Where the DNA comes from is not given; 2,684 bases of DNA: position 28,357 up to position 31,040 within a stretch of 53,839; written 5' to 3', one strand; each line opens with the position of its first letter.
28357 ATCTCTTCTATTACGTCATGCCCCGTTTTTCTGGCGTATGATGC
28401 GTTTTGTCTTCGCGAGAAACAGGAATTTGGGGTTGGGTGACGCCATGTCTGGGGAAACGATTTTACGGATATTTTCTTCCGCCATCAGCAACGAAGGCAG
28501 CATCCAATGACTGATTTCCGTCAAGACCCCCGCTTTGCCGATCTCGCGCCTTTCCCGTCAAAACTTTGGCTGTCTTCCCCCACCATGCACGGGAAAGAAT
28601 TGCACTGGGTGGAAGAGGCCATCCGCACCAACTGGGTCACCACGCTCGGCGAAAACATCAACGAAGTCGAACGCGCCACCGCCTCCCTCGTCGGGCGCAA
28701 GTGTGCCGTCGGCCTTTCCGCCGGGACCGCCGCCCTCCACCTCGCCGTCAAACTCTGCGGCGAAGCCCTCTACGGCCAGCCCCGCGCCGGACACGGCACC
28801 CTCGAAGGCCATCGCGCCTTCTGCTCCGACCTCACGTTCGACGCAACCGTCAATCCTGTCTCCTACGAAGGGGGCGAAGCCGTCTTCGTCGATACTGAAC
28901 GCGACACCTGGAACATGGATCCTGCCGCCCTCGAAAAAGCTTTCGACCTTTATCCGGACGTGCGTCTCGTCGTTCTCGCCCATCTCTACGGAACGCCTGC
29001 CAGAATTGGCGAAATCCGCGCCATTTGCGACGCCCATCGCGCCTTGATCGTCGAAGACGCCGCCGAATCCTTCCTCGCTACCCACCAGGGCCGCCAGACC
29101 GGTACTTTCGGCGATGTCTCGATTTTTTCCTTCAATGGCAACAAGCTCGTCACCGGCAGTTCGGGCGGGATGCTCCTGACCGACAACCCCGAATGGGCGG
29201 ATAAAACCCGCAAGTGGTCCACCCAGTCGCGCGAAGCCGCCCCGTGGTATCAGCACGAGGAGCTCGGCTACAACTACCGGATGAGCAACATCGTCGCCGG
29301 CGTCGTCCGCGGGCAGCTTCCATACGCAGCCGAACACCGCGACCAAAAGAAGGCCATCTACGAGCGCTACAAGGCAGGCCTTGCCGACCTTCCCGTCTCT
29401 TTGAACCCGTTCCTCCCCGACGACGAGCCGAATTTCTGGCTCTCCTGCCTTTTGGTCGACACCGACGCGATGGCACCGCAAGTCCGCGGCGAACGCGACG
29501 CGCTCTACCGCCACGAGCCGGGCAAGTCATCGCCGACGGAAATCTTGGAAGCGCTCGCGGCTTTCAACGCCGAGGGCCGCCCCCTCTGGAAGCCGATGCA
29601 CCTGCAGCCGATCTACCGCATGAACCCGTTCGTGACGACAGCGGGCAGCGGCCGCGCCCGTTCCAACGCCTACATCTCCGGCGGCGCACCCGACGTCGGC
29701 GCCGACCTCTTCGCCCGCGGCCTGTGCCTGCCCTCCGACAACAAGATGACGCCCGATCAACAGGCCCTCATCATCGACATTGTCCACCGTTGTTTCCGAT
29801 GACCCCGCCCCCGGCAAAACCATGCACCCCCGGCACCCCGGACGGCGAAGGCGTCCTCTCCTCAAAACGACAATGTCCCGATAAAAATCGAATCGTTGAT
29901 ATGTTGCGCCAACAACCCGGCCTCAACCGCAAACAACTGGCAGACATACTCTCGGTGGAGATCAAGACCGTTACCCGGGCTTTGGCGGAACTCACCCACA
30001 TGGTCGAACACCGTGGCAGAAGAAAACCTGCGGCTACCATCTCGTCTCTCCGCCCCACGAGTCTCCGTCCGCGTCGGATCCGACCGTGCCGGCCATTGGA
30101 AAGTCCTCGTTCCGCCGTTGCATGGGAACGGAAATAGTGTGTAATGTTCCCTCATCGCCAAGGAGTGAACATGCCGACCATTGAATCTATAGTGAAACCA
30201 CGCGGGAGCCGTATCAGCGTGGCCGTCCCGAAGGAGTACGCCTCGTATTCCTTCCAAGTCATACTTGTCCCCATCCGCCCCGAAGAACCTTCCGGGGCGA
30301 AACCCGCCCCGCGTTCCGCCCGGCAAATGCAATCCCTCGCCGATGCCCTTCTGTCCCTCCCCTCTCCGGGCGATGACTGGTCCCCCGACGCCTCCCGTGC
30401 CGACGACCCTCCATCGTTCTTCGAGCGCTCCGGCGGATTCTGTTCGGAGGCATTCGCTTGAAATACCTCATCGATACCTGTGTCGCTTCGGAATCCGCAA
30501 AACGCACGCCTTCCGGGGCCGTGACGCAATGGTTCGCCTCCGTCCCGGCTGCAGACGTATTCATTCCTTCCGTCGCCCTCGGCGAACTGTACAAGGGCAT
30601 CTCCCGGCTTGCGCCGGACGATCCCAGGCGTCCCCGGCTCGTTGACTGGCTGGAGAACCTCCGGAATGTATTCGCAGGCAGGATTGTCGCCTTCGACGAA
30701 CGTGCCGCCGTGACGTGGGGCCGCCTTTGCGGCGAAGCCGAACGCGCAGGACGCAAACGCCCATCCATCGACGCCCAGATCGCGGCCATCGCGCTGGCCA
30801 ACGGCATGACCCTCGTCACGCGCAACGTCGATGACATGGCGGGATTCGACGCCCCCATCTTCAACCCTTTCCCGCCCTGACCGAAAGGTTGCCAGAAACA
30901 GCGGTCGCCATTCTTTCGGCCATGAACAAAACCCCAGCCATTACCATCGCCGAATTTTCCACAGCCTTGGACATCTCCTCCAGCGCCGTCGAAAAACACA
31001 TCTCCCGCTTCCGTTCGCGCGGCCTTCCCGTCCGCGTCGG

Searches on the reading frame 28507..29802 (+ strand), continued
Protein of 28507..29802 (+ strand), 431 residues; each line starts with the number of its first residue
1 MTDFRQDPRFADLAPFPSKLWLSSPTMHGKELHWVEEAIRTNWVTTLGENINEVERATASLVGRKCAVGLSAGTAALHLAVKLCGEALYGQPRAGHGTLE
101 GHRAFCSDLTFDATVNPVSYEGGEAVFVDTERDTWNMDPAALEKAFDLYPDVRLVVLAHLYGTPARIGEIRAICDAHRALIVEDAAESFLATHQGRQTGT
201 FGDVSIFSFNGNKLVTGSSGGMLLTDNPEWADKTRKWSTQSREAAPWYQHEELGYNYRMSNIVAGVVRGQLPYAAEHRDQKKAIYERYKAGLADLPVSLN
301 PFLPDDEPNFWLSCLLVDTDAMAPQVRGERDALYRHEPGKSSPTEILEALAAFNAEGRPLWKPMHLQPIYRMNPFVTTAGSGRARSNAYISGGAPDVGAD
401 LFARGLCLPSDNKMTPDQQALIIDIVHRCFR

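Call 43: search_protein_families(library=padloc, proteins=[L102:8046-9596:+, L103:6442-8049:+, L100:6441-8189:+, L100:8371-9945:+], max_evalue=0.001)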
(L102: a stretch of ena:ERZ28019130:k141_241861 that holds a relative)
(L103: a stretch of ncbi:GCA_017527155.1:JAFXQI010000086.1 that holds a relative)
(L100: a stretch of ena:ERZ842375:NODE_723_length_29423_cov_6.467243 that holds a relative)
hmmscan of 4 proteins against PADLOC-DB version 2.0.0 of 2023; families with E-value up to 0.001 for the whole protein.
L102:8046-9596:+ (516 aa): 6 families
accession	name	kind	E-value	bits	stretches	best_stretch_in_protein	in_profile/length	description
PDLC02402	Aga_SIR2-PNTD1-PNTD2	-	6.4e-13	45.7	1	210-399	356-537/876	Class I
PDLC02394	pAgo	-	6.2e-11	38.8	1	170-425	171-436/1121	-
PDLC01850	CARF3--CARF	-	3.5e-08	31.6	1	445-502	139-196/209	-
PDLC02418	Aga_SIR2-Kinase-PNTD1-PNTD2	-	1.7e-07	27.8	1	261-399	278-415/756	Class I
PDLC01044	Csa3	-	2.7e-06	25.4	1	445-499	130-183/194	Type I-A associated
PDLC01438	Csa3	-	0.00054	18.1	1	451-507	148-197/305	"CAS-I,CAS-II,CAS-III,CAS-IV,CAS-V,CAS-VI; associated_signaling"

L103:6442-8049:+ (535 aa): 2 families
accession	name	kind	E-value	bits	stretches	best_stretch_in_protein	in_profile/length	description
PDLC04790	PDC-S01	-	0.0001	19.2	0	36-70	18-52/422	-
PDLC04791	PDC-S01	-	0.00097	15.9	0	44-75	18-49/395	-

L100:6441-8189:+ (582 aa): 0 families

L100:8371-9945:+ (524 aa): 1 family
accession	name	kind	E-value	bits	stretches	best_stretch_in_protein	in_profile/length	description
PDLC03853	LmuA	-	0.00049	17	0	426-481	532-585/655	-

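Call 60: search_protein_families(library=pfam, proteins=[L100:8371-9945:+, L100:8196-8369:+], max_evalue=0.1)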
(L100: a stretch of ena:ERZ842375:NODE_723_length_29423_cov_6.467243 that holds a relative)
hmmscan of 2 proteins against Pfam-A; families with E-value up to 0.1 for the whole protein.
L100:8371-9945:+ (524 aa): 4 families
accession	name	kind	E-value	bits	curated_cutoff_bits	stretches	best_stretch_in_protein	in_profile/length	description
PF13401.12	AAA_22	-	5.6e-05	23.9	27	1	43-190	4-128/130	AAA domain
PF13191.12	AAA_16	-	0.00095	20.1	32.6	1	45-164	25-155/167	AAA ATPase domain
PF13173.12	AAA_14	-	0.0022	18.4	27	1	46-97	4-53/129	AAA domain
PF24883.2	NPHP3_N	-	0.021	15.5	24.8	1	45-163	23-148/164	Nephrocystin 3, N-terminal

L100:8196-8369:+ (57 aa): 0 families

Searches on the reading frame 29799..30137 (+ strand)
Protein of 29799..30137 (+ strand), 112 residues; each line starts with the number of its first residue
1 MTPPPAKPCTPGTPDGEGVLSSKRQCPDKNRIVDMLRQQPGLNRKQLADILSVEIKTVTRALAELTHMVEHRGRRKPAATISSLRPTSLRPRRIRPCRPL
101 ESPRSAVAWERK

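Call 4: search_protein_families(library=pfam, proteins=[window:29799-30137:+], max_evalue=0.01)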
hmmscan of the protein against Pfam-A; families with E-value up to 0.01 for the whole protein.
window:29799-30137:+ (112 aa): 5 families
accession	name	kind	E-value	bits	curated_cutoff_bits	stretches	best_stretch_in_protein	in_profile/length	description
PF01047.28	MarR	-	9.7e-05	22.6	24.6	1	31-65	7-41/59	MarR family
PF08279.18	HTH_11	-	0.001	19.3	25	1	30-66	3-40/55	HTH domain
PF13412.12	HTH_24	-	0.0014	18.6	21.9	1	31-66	7-42/48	Winged helix-turn-helix DNA-binding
PF02954.25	HTH_8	-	0.0019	18.3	22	0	30-64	8-41/42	Bacterial regulatory protein, Fis family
PF13545.12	HTH_Crp_2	-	0.0026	18.1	27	1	41-67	22-48/70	Crp-like helix-turn-helix domain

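Call 42: search_protein_families(library=ncbifam, proteins=[window:29799-30137:+], max_evalue=0.01)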
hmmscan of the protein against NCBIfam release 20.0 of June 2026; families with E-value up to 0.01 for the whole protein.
window:29799-30137:+ (112 aa): 0 families

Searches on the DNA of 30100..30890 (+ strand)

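Call 73: search_dna_similar(query=window:30100-30890:+, collection=plasmids, mode=distant, max_rows=10)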
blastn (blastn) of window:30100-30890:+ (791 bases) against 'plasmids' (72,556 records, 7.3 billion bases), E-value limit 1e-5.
Records with a match: 3; places in all: 3; records where one place covers at least 80% of the query: 0.
Best place of each record, by identity: 80-90% 1; 60-80% 2.
By first word of the organism name: Rhizobium 2; Burkholderia 1.
By predicted mobility (MOB-suite, as given by PLSDB): non-mobilizable 3.
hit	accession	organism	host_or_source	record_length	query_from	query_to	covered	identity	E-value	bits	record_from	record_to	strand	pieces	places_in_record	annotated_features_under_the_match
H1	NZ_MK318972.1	Rhizobium rhizogenes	-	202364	659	727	9%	79.7%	8e-7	63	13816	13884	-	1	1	type II toxin-antitoxin system VapC family toxin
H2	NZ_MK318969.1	Rhizobium rhizogenes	-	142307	659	727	9%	79.7%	8e-7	63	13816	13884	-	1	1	type II toxin-antitoxin system VapC family toxin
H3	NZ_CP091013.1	Burkholderia cenocepacia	-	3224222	679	735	7%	84.2%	8e-7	64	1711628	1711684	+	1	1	none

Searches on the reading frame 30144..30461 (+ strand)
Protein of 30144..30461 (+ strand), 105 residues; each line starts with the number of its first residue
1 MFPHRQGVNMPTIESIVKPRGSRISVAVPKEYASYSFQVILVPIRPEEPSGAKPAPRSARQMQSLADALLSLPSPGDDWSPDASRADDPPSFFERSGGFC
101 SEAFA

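Call 4: search_protein_families(library=pfam, proteins=[window:30144-30461:+], max_evalue=0.01)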
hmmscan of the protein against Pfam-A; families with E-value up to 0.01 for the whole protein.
window:30144-30461:+ (105 aa): 0 families

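Call 42: search_protein_families(library=ncbifam, proteins=[window:30171-30461:+], max_evalue=0.01)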
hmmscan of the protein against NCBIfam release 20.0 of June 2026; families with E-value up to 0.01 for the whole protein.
window:30171-30461:+ (96 aa): 0 families

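Call 43: search_protein_families(library=padloc, proteins=[window:30171-30461:+], max_evalue=0.001)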
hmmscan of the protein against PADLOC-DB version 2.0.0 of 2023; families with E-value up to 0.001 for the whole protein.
window:30171-30461:+ (96 aa): 0 families

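Call 60: search_protein_families(library=pfam, proteins=[window:30171-30461:+], max_evalue=0.1)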
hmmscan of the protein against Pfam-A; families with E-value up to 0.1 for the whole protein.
window:30171-30461:+ (96 aa): 0 families

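Call 63: search_solved_structures(query=A9, max_evalue=10, show_alignments=2)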
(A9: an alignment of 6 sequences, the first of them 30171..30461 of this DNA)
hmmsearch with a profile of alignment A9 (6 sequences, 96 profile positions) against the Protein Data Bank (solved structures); distinct sequences matched with E-value up to 10: 0.
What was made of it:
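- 30171..30461 (+): Candidate antitoxin, 96 aa, family unassigned. Its stop overlaps the toxin start (TTGA). No hit in Pfam, NCBIfam, PADLOC or PDB (calls 4, 42, 43, 60, 63).
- On Type II toxin-antitoxin, VapBC/FitAB: No hit in Pfam (E up to 0.1), NCBIfam, PADLOC or a PDB profile search (calls 4, 42, 43, 60, 63).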

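Call 71: predict_structure(protein=window:30171-30461:+)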
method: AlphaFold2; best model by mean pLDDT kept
length: 96 residues; sequences in the alignment: 1
mean_pLDDT: 60.7   pTM: 0.27
mean pLDDT of the five models: 60.7, 55.1, 53.0, 47.6, 43.5
residues with pLDDT >= 90: 1; 70-90: 24; 50-70: 55; < 50: 16
segments of 3 or more residues with pLDDT < 50: 86-96
pLDDT, mean of each block of 10 residues (from residue 1): 54 76 84 69 55 58 58 54 48 45
secondary structure, 60 per line:
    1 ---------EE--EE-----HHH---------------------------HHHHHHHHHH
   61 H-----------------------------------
elements in order: H51-61
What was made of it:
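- On Type II toxin-antitoxin, VapBC/FitAB: The single-sequence AlphaFold model is uninformative, with pLDDT 60.7 (call 71).
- Tried and rejected: The single-sequence model was poor (call 71).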
